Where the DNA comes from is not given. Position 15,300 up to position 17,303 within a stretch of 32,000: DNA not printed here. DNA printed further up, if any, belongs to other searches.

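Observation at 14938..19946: Membrane-bound [NiFe] hydrogenase operon with no small (NuoB/HycG/CooL) subunit gene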

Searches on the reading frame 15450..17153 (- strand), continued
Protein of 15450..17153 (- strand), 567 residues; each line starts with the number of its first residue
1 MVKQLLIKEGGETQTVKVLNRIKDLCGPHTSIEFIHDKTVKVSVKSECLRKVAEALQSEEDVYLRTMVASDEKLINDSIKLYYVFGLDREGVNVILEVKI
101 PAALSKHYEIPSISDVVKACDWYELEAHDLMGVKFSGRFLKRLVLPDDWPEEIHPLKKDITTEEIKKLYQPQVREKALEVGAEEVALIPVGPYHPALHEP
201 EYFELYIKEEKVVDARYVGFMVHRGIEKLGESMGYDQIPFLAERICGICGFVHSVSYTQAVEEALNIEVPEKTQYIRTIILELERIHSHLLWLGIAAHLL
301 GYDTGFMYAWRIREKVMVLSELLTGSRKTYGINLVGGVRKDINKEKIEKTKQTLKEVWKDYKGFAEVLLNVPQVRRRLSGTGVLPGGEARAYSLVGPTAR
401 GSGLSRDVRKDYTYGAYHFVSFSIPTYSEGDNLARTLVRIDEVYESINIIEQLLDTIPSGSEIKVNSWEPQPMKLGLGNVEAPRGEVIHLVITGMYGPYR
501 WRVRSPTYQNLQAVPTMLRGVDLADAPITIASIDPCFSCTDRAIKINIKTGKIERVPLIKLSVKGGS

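Call 11: find_encoding_contigs(protein=P0075, flank=10000, max_places=2)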
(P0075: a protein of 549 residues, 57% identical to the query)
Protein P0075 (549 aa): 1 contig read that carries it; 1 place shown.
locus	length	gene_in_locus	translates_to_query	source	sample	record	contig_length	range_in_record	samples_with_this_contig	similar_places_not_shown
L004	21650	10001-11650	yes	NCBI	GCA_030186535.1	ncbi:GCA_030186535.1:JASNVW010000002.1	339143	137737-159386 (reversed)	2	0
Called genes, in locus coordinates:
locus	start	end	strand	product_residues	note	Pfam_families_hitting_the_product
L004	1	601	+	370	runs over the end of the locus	PF01670:Glyco_hydro_12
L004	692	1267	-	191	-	PF01596:Methyltransf_3, PF13578:Methyltransf_24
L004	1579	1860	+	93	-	PF04066:MrpF_PhaF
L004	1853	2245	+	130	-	PF03334:PhaG_MnhG_YufB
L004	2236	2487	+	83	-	PF13244:MbhD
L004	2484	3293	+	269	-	PF04039:MnhB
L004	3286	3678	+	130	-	PF00420:Oxidored_q2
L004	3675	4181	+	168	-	PF01899:MNHE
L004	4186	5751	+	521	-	PF00361:Proton_antipo_M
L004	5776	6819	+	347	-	PF01262:AlaDh_PNT_C (faint), PF00070:Pyr_redox (faint), PF01266:DAO (weak), PF03486:HI0933_like (faint), PF07992:Pyr_redox_2, PF12831:FAD_oxidored (faint), PF13450:NAD_binding_8, PF13738:Pyr_redox_3 (weak)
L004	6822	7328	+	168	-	PF00037:Fer4 (weak), PF13237:Fer4_10, PF13247:Fer4_11, PF12838:Fer4_7, PF13187:Fer4_9 (weak), PF25160:LdpA_Fe-S-bd (weak), PF00037:Fer4 (weak), PF12797:Fer4_2 (weak), +4 more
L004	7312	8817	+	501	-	PF00361:Proton_antipo_M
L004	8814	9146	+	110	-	-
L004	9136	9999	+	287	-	PF00146:NADHdh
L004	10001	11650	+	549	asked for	PF00329:Complex1_30kDa, PF00374:NiFeSe_Hases, PF00346:Complex1_49kDa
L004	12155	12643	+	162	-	PF01058:Oxidored_q6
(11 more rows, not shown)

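Call 12: find_encoding_contigs(protein=P0002, flank=10000, max_places=3)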
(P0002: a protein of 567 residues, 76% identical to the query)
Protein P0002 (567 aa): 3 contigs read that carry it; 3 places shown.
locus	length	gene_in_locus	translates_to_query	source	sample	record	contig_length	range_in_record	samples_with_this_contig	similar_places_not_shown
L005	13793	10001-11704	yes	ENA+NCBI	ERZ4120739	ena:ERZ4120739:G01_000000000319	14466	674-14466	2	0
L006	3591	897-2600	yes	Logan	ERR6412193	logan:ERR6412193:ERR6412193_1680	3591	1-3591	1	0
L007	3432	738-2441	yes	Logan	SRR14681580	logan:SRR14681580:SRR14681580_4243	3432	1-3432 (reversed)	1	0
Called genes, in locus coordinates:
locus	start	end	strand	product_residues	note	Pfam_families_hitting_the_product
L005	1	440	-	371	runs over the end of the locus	?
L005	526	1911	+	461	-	PF17125:Methyltr_RsmF_N (weak), PF22458:RsmF-B_ferredox (weak), PF01728:FtsJ, PF01189:Methyltr_RsmB-F, PF13847:Methyltransf_31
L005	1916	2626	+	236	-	PF01909:NTP_transf_2 (weak)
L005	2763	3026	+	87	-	PF04066:MrpF_PhaF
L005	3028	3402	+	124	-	PF03334:PhaG_MnhG_YufB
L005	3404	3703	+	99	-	PF13244:MbhD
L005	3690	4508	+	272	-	PF04039:MnhB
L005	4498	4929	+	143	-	PF00420:Oxidored_q2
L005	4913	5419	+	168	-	PF01899:MNHE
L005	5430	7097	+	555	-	PF10125:NADHdeh_related, PF00361:Proton_antipo_M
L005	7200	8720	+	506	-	PF00361:Proton_antipo_M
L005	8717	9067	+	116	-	-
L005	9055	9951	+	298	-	PF00146:NADHdh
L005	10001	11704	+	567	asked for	PF00329:Complex1_30kDa, PF00374:NiFeSe_Hases, PF00346:Complex1_49kDa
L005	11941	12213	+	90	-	-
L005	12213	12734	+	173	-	PF01058:Oxidored_q6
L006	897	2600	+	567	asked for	PF00329:Complex1_30kDa, PF00374:NiFeSe_Hases, PF00346:Complex1_49kDa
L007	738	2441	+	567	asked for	PF00329:Complex1_30kDa, PF00374:NiFeSe_Hases, PF00346:Complex1_49kDa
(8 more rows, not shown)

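Call 13: find_encoding_contigs(protein=P0004, flank=10000, max_places=2)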
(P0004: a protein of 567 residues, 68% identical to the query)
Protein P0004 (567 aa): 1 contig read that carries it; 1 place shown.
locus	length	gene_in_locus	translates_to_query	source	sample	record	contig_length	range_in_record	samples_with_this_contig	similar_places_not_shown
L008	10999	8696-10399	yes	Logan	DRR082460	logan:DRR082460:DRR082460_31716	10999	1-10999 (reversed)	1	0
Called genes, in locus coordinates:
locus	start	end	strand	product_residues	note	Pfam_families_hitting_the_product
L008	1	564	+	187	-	?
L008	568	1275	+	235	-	PF01909:NTP_transf_2 (weak)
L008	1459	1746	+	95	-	PF04066:MrpF_PhaF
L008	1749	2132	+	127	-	PF03334:PhaG_MnhG_YufB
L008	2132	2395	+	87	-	PF13244:MbhD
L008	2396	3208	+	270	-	PF04039:MnhB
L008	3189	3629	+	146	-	PF00420:Oxidored_q2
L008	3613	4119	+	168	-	PF01899:MNHE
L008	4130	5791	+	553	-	PF00361:Proton_antipo_M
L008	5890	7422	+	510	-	PF00361:Proton_antipo_M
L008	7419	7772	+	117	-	-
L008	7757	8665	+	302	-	PF00146:NADHdh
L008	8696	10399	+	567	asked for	PF00329:Complex1_30kDa, PF00374:NiFeSe_Hases, PF00346:Complex1_49kDa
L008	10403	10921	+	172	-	PF00037:Fer4 (weak), PF12837:Fer4_6 (weak), PF13237:Fer4_10, PF14697:Fer4_21, PF12838:Fer4_7, PF13187:Fer4_9, PF00037:Fer4 (weak), PF12838:Fer4_7 (weak), +1 more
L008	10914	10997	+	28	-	?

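Call 25: list_cluster_members(proteins=[P0001, P0123, P0002])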
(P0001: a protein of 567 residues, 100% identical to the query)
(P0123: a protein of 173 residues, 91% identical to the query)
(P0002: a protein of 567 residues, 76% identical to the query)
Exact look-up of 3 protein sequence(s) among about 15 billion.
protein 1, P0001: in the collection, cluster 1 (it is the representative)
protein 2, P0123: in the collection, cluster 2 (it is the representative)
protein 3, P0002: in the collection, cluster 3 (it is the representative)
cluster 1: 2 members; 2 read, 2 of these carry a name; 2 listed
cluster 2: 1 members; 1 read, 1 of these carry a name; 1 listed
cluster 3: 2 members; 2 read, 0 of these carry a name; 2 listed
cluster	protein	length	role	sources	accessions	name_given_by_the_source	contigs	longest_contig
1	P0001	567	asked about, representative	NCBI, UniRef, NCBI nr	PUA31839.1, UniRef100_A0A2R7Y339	MAG: hydrogenase 3 large subunit [Zestosphaera tikiterensis] | Hydrogenase 3 large subunit n=1 Tax=Zestosphaera tikiterensis TaxID=1973259 ...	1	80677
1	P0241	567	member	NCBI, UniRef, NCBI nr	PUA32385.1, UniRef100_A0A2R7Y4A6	MAG: hydrogenase 3 large subunit [Zestosphaera tikiterensis] | Hydrogenase 3 large subunit n=1 Tax=Zestosphaera tikiterensis TaxID=1973259 ...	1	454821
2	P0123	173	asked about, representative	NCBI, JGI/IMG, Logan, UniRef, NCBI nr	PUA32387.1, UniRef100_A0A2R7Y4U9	MAG: NADH:ubiquinone oxidoreductase [Zestosphaera tikiterensis] | NADH:ubiquinone oxidoreductase n=1 Tax=Zestosphaera tikiterensis TaxID=1973259 ...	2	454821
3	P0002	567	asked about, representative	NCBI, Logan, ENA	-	-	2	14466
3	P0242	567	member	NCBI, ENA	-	-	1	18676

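Call 26: find_encoding_contigs(protein=P0241, flank=10000, max_places=4)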
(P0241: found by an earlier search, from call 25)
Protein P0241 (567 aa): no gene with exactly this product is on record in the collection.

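Call 44: search_protein_families(library=ncbifam, proteins=[window:15450-17153:-], max_evalue=0.001)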
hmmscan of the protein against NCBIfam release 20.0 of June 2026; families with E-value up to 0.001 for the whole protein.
window:15450-17153:- (567 aa): 29 families (the best 25 are shown)
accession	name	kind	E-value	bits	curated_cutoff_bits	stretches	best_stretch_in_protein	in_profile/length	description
NF004739.1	PRK06075.1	equivalog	6.7e-87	291.8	360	2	188-462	3-277/384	NADH-quinone oxidoreductase subunit D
NF009808.0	PRK13292.1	equivalog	2.3e-75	254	1156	2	78-464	296-686/791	NADH-quinone oxidoreductase subunit B/C/D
NF040602.1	F420_dehyd_FpoD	exception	1.1e-73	248.4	600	1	186-542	8-372/372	F420H2 dehydrogenase subunit FpoD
NF008974.0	PRK12322.1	equivalog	3.3e-73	246.7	522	1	186-537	7-361/366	NADH-quinone oxidoreductase subunit D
TIGR01962.1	NuoD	equivalog_domain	2.6e-71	240.6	459.35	2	187-462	4-279/386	NADH dehydrogenase (quinone) subunit D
NF008728.0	PRK11742.1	equivalog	5.2e-65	219.9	840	2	15-461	21-490/598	NADH-quinone oxidoreductase subunit C/D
NF005649.0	PRK07415.1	equivalog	4.5e-56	190.6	583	2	184-464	9-290/394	NAD(P)H-quinone oxidoreductase subunit H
TIGR03295.1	frhA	equivalog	2.6e-24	85.9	392.5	2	209-371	25-195/412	coenzyme F420 hydrogenase subunit alpha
NF033181.1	NiFeSe_hydrog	equivalog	1.9e-18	66.7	600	1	204-292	19-106/507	nickel-dependent hydrogenase large subunit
NF045518.1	H2_NiFeSe_large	exception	3.7e-16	59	780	1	204-292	19-106/485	NiFeSe hydrogenase large subunit HysA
NF040828.1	sulfhyd_ShyA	equivalog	2.1e-15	56.6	700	1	205-313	19-129/415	NAD(P)-dependent hydrogenase/sulfhydrogenase 2 subunit alpha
NF007778.0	PRK10467.1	equivalog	2.2e-14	52.7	969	1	207-291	23-106/567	hydrogenase 2 large subunit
NF009141.0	PRK12494.1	equivalog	2.7e-14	53.4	175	1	28-163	32-166/175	NAD(P)H-quinone oxidoreductase subunit J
NF006304.0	PRK08491.1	equivalog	2.3e-12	47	228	1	33-159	52-173/263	NADH-quinone oxidoreductase subunit C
TIGR01961.1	NuoC_fam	subfamily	2.4e-12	47.5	122.45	1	41-160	2-118/122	NADH (or F420H2) dehydrogenase, subunit C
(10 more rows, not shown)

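Call 45: search_solved_structures(query=window:15450-17153:-, max_evalue=1e-20)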
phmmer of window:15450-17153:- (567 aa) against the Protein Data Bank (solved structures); distinct sequences matched with E-value up to 1e-20: 54.
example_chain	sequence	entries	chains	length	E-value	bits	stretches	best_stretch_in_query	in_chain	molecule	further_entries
7z0s_E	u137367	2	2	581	1e-121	410.5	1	40-560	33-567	Formate hydrogenlyase subunit 5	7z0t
6cfw_L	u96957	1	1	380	5.6e-76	259.5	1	187-542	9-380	Membrane-bound hydrogenase subunit alpha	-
7q5y_B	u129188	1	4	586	2e-63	218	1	184-456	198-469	NADH-quinone oxidoreductase subunit C/D 2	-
7wfg_H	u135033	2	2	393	1.2e-50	175.8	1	182-461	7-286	NAD(P)H-quinone oxidoreductase subunit H, chloroplastic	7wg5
7eu3_H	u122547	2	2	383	2.9e-50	174.6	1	187-461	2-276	NAD(P)H-quinone oxidoreductase subunit H, chloroplastic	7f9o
2fug_4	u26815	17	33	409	1.2e-49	172.6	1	175-466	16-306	NADH-quinone oxidoreductase chain 4 | NADH-QUINONE OXIDOREDUCTASE SUBUNIT 4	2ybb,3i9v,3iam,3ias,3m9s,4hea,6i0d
6hum_H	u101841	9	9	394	1.2e-49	172.6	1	184-461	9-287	NAD(P)H-quinone oxidoreductase subunit H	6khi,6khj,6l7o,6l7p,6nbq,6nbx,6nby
9grx_H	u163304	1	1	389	1.5e-48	168.9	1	184-461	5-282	NAD(P)H-quinone oxidoreductase subunit H, chloroplastic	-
6u8y_L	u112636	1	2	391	3.2e-48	167.8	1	190-541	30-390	NADH dehydrogenase subunit D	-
7p61_C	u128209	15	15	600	1.2e-46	162.6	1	81-461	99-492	NADH-quinone oxidoreductase subunit C/D | NADH-quinone oxidoreductase subunit CD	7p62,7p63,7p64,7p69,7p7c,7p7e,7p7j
7awt_D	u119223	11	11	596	3e-46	161.3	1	81-461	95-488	NADH-quinone oxidoreductase subunit C/D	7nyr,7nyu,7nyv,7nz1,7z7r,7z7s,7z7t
9taj_C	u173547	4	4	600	3.1e-46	161.3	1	81-461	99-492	NADH-quinone oxidoreductase subunit C/D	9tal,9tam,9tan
8e9g_D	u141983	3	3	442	2.2e-43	151.9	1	182-476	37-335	NADH-quinone oxidoreductase subunit D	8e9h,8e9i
9iho_D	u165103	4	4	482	5.5e-41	143.9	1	189-474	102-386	NUCM (49 kDa) subunit of mitochondrial NADH:ubiquinone oxidoreductase (Complex I)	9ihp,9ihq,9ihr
8ba0_D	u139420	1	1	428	2e-40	142.1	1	188-469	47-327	Complex I-49kD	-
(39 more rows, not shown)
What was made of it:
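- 15450..17153 (-): [NiFe] large subunit, NuoC-NuoD fusion of HycE type (567 aa), with RICGICG and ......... plus a C-terminal extension. Best solved relative is E. coli HycE 7z0s_E, E 1e-121 (call 45).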
